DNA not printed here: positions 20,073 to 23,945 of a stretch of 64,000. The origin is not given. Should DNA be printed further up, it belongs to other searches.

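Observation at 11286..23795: Inverted paralogous ABC-ATPase + (ABC-2 permease::M1 peptidase) modules flanking a LytS/LytTR two-component pair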

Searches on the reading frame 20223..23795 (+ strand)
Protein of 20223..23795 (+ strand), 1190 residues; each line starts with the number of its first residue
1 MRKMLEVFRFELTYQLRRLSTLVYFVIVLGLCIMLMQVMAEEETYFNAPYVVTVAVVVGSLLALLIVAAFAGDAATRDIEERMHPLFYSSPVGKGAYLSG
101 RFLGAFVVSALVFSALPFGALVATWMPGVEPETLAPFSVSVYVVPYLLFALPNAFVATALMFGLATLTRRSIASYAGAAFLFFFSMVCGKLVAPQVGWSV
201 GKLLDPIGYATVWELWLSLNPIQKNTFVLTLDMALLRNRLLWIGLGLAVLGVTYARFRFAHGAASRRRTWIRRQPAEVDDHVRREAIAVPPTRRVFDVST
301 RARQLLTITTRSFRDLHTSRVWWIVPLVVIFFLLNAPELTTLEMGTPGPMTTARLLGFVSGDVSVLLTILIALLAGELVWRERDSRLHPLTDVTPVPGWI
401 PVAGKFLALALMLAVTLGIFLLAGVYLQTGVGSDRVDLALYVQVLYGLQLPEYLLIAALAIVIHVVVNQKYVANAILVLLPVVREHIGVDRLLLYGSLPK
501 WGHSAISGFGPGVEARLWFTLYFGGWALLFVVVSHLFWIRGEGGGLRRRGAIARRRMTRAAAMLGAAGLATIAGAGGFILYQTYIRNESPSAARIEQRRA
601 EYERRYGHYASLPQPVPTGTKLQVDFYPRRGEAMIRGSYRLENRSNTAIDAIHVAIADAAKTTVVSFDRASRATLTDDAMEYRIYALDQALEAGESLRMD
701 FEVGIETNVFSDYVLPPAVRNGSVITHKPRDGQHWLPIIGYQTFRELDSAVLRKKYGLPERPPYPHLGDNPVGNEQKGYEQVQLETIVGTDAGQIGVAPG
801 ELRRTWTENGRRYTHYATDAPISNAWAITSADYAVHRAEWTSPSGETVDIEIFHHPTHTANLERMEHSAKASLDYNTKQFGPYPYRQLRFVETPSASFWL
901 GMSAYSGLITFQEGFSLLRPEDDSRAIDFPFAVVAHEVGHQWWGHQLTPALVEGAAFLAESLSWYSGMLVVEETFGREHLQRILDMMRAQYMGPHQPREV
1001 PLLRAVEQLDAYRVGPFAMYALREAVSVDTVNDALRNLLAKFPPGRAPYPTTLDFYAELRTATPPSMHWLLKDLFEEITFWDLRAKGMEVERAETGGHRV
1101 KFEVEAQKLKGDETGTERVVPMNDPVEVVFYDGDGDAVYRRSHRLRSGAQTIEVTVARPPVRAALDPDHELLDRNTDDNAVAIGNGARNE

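Call 4: search_protein_families(library=pfam, proteins=[window:20223-23795:+], max_evalue=0.01)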
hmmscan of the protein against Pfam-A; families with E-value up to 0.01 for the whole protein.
window:20223-23795:+ (1190 aa): 4 families
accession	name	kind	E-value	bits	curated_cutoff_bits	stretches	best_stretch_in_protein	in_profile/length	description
PF01433.26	Peptidase_M1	-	1e-07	32.2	27.7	1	870-984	7-120/218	Peptidase family M1 domain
PF12679.13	ABC2_membrane_2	-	1.6e-05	24.8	27.2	1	46-193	72-203/283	ABC-2 family transporter protein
PF12698.13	ABC2_membrane_3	-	4.1e-05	23.3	31.6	1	55-191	164-289/347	ABC-2 family transporter protein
PF12730.13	ABC2_membrane_4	-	0.00061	20.2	27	1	316-479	9-173/179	ABC-2 family transporter protein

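Call 7: search_protein_families(library=ncbifam, proteins=[window:20223-23795:+], max_evalue=0.01)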
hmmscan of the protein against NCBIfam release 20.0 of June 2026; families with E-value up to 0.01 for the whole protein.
window:20223-23795:+ (1190 aa): 1 family
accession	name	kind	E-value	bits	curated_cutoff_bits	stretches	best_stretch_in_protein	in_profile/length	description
TIGR02412.1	pepN_strep_liv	equivalog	2.7e-05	22.7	591.2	1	845-970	202-326/832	aminopeptidase N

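Call 9: find_homologous_proteins(query=window:20223-23795:+, max_evalue=0.00001)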
Query window:20223-23795:+ (1190 aa): 1309 proteins with E <= 0.00001 among 8000 candidates; the best 120 are listed.
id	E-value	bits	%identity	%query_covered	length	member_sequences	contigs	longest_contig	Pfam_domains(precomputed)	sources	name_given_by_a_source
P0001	0.0e+0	2709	100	100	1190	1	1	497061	PF01433.27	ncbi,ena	-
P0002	0.0e+0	1948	72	99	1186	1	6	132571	PF12730.14,PF01433.27,PF12698.14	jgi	jgi:ABC-2 type transport system permease protein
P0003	0.0e+0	1828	68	100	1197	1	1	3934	PF01433.27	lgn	-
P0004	0.0e+0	1789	67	100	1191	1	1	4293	PF01433.27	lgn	-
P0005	0.0e+0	1782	67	100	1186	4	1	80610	PF01433.27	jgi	jgi:ABC-type transport system involved in multi-copper enzyme maturation permease subunit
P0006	0.0e+0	1781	66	99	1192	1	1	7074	PF01433.27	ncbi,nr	ncbi:MAG TPA: ABC transporter permease [Thermoanaerobaculia bacterium]|nr:ABC transporter permease [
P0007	0.0e+0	1780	67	100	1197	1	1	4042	PF01433.27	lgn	-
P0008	0.0e+0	1778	66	100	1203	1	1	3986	PF01433.27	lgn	-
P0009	0.0e+0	1776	67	100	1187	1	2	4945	PF01433.27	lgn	-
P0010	0.0e+0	1746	65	100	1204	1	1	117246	PF01433.27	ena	-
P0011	0.0e+0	1743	65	100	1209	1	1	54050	PF12730.14,PF01433.27,PF12698.14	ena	-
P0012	0.0e+0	1740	65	100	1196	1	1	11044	PF01433.27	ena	-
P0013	0.0e+0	1739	66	100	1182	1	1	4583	PF01433.27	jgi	jgi:ABC-type transport system involved in multi-copper enzyme maturation permease subunit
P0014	0.0e+0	1730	65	100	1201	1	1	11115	PF12730.14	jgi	jgi:ABC-type transport system involved in multi-copper enzyme maturation permease subunit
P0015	0.0e+0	1722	66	100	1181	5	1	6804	PF01433.27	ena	-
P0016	0.0e+0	1721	64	100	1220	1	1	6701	PF12730.14,PF01433.27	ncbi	-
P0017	0.0e+0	1716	63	99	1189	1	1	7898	PF01433.27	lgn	-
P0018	0.0e+0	1715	65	99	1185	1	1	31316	PF12730.14,PF01433.27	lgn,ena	-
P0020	0.0e+0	1710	64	100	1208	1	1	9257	PF01433.27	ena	-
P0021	0.0e+0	1706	64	100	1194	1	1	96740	PF12730.14,PF01433.27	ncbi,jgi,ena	ncbi:MAG TPA: M1 family aminopeptidase [Thermoanaerobaculia bacterium]|jgi:hypothetical protein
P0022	0.0e+0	1705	64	99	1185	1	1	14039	PF01433.27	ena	-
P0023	0.0e+0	1702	63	100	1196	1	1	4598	PF01433.27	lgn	-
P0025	0.0e+0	1694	63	100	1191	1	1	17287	PF01433.27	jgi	jgi:ABC-type transport system involved in multi-copper enzyme maturation permease subunit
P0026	0.0e+0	1687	63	100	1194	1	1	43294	PF01433.27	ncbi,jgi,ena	ncbi:MAG TPA: M1 family aminopeptidase [Thermoanaerobaculia bacterium]|jgi:ABC-type transport system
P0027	0.0e+0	1685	64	100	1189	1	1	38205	PF01433.27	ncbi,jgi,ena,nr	ncbi:MAG TPA: M1 family aminopeptidase [Thermoanaerobaculia bacterium]|nr:M1 family aminopeptidase [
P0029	0.0e+0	1684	63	100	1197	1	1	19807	PF01433.27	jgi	jgi:ABC-2 type transport system permease protein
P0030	0.0e+0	1676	63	100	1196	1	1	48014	PF01433.27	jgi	jgi:ABC-2 type transport system permease protein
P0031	0.0e+0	1674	62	100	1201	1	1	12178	PF01433.27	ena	-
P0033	0.0e+0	1658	62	100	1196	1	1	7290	PF12730.14,PF01433.27,PF12698.14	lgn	-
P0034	0.0e+0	1644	63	99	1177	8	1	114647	PF12730.14,PF01433.27,PF12698.14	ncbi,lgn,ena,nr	ncbi:MAG TPA: M1 family aminopeptidase [Thermoanaerobaculia bacterium]|nr:M1 family aminopeptidase [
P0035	0.0e+0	1612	62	99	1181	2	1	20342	PF12730.14,PF01433.27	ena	-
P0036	0.0e+0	1610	62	99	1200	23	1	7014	PF01433.27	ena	-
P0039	0.0e+0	1576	60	100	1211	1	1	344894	PF12730.14,PF01433.27,PF12698.14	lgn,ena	-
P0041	0.0e+0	1555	60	99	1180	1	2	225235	PF01433.27,PF12698.14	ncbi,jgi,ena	ncbi:MAG TPA: ABC transporter permease [Thermoanaerobaculia bacterium]|jgi:ABC-type transport system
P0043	0.0e+0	1501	63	91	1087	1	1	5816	PF12730.14,PF01433.27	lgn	-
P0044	0.0e+0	1473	58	100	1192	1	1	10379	PF01433.27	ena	-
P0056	0.0e+0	1387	54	99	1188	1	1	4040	PF01433.27,PF12698.14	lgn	-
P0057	0.0e+0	1385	54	100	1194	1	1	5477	PF01433.27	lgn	-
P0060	0.0e+0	1382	60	87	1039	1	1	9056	PF01433.27,PF12698.14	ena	-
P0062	0.0e+0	1377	53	100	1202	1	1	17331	PF01433.27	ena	-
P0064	0.0e+0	1373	54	99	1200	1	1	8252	-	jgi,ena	-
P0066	0.0e+0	1368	54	100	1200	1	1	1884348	PF12730.14,PF12698.14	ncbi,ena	-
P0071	0.0e+0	1357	52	99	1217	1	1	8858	PF01433.27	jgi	jgi:hypothetical protein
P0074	0.0e+0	1341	66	76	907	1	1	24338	PF01433.27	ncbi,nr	ncbi:MAG TPA: M1 family aminopeptidase, partial [Thermoanaerobaculia bacterium]|nr:M1 family aminope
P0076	0.0e+0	1336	57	51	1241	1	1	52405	PF01433.27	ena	-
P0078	0.0e+0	1325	54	100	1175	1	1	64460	PF12730.14,PF01433.27,PF12698.14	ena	-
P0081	0.0e+0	1319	52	99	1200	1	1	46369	PF12730.14,PF12698.14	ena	-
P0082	0.0e+0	1317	61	81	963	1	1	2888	PF01433.27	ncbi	ncbi:MAG TPA: M1 family aminopeptidase, partial [Thermoanaerobaculia bacterium]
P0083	0.0e+0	1308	51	99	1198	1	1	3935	PF01433.27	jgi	jgi:ABC-2 type transport system permease protein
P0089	0.0e+0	1250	51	100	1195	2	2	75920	PF01433.27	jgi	jgi:ABC-type transport system involved in multi-copper enzyme maturation permease subunit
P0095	0.0e+0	1120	45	99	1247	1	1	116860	PF01433.27,PF12698.14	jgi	jgi:ABC-2 type transport system permease protein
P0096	0.0e+0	1099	46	100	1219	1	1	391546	PF01433.27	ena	-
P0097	0.0e+0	1098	45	99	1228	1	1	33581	PF01433.27,PF12698.14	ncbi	-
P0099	0.0e+0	1067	46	99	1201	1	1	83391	PF01433.27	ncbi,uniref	ncbi:ABC transporter permease/M1 family aminopeptidase [Archangium sp.]|uniref:ABC transporter perme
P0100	0.0e+0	1060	45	99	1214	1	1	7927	PF01433.27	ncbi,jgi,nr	ncbi:MAG TPA: hypothetical protein VEX86_05360 [Longimicrobium sp.]|nr:hypothetical protein [Longimi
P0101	0.0e+0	1059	45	99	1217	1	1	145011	PF01433.27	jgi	jgi:ABC-2 type transport system permease protein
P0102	0.0e+0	1058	45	99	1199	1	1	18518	PF12679.14,PF01433.27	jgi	jgi:ABC-2 type transport system permease protein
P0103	0.0e+0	1057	46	99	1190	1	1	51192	PF01433.27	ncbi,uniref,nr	ncbi:M1 family aminopeptidase [Archangium sp.]|uniref:ABC transporter permease/M1 family aminopeptid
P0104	0.0e+0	1056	45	99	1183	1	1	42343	PF01433.27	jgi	jgi:ABC-2 type transport system permease protein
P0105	0.0e+0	1054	45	99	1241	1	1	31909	PF01433.27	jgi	jgi:ABC-2 type transport system permease protein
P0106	0.0e+0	1053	45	99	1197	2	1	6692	PF01433.27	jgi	jgi:hypothetical protein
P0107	0.0e+0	1048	45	99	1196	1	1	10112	PF12730.14,PF01433.27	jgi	jgi:ABC-2 type transport system permease protein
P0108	0.0e+0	1048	44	99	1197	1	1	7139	PF12730.14,PF01433.27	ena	-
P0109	0.0e+0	1045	45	99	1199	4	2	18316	PF12730.14,PF01433.27,PF12698.14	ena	-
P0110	0.0e+0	1044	45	100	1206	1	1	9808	PF01433.27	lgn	-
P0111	0.0e+0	1043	46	99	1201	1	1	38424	PF12730.14,PF01433.27,PF12698.14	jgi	jgi:ABC-2 type transport system permease protein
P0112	0.0e+0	1043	45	99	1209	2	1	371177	PF01433.27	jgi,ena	jgi:ABC-type transport system involved in multi-copper enzyme maturation permease subunit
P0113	0.0e+0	1042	45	99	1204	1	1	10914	PF01433.27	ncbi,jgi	jgi:ABC-type transport system involved in multi-copper enzyme maturation permease subunit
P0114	0.0e+0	1042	45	99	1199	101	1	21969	PF12730.14,PF01433.27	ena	-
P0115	0.0e+0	1039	45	99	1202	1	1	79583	PF12679.14,PF01433.27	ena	-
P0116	0.0e+0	1037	45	99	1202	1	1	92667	PF01433.27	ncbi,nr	ncbi:MAG: ABC transporter permease [Luteitalea sp.]|nr:ABC transporter permease [Luteitalea sp.]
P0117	0.0e+0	1036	46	99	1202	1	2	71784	PF12730.14,PF01433.27,PF12698.14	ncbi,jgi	jgi:ABC-type transport system involved in multi-copper enzyme maturation permease subunit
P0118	0.0e+0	1035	46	99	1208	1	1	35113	PF12730.14,PF01433.27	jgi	jgi:ABC-2 type transport system permease protein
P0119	0.0e+0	1028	45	99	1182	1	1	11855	PF01433.27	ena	-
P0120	0.0e+0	1027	44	100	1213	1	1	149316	PF01433.27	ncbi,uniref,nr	ncbi:M1 family aminopeptidase [Hymenobacter sp. BT770]|uniref:M1 family aminopeptidase n=1 Tax=Hymen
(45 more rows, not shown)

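Call 10: find_encoding_contigs(protein=P0001, flank=10000, max_places=3)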
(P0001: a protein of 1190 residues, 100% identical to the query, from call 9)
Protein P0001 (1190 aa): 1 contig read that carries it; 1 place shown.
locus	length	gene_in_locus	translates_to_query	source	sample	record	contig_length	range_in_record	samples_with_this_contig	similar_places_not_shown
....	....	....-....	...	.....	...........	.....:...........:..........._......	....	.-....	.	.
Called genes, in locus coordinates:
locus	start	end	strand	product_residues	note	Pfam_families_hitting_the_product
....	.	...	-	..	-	?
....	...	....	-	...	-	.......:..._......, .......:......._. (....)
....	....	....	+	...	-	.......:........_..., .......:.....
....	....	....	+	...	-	-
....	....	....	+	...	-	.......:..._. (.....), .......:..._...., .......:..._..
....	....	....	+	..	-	-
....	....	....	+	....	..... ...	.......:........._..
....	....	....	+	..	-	?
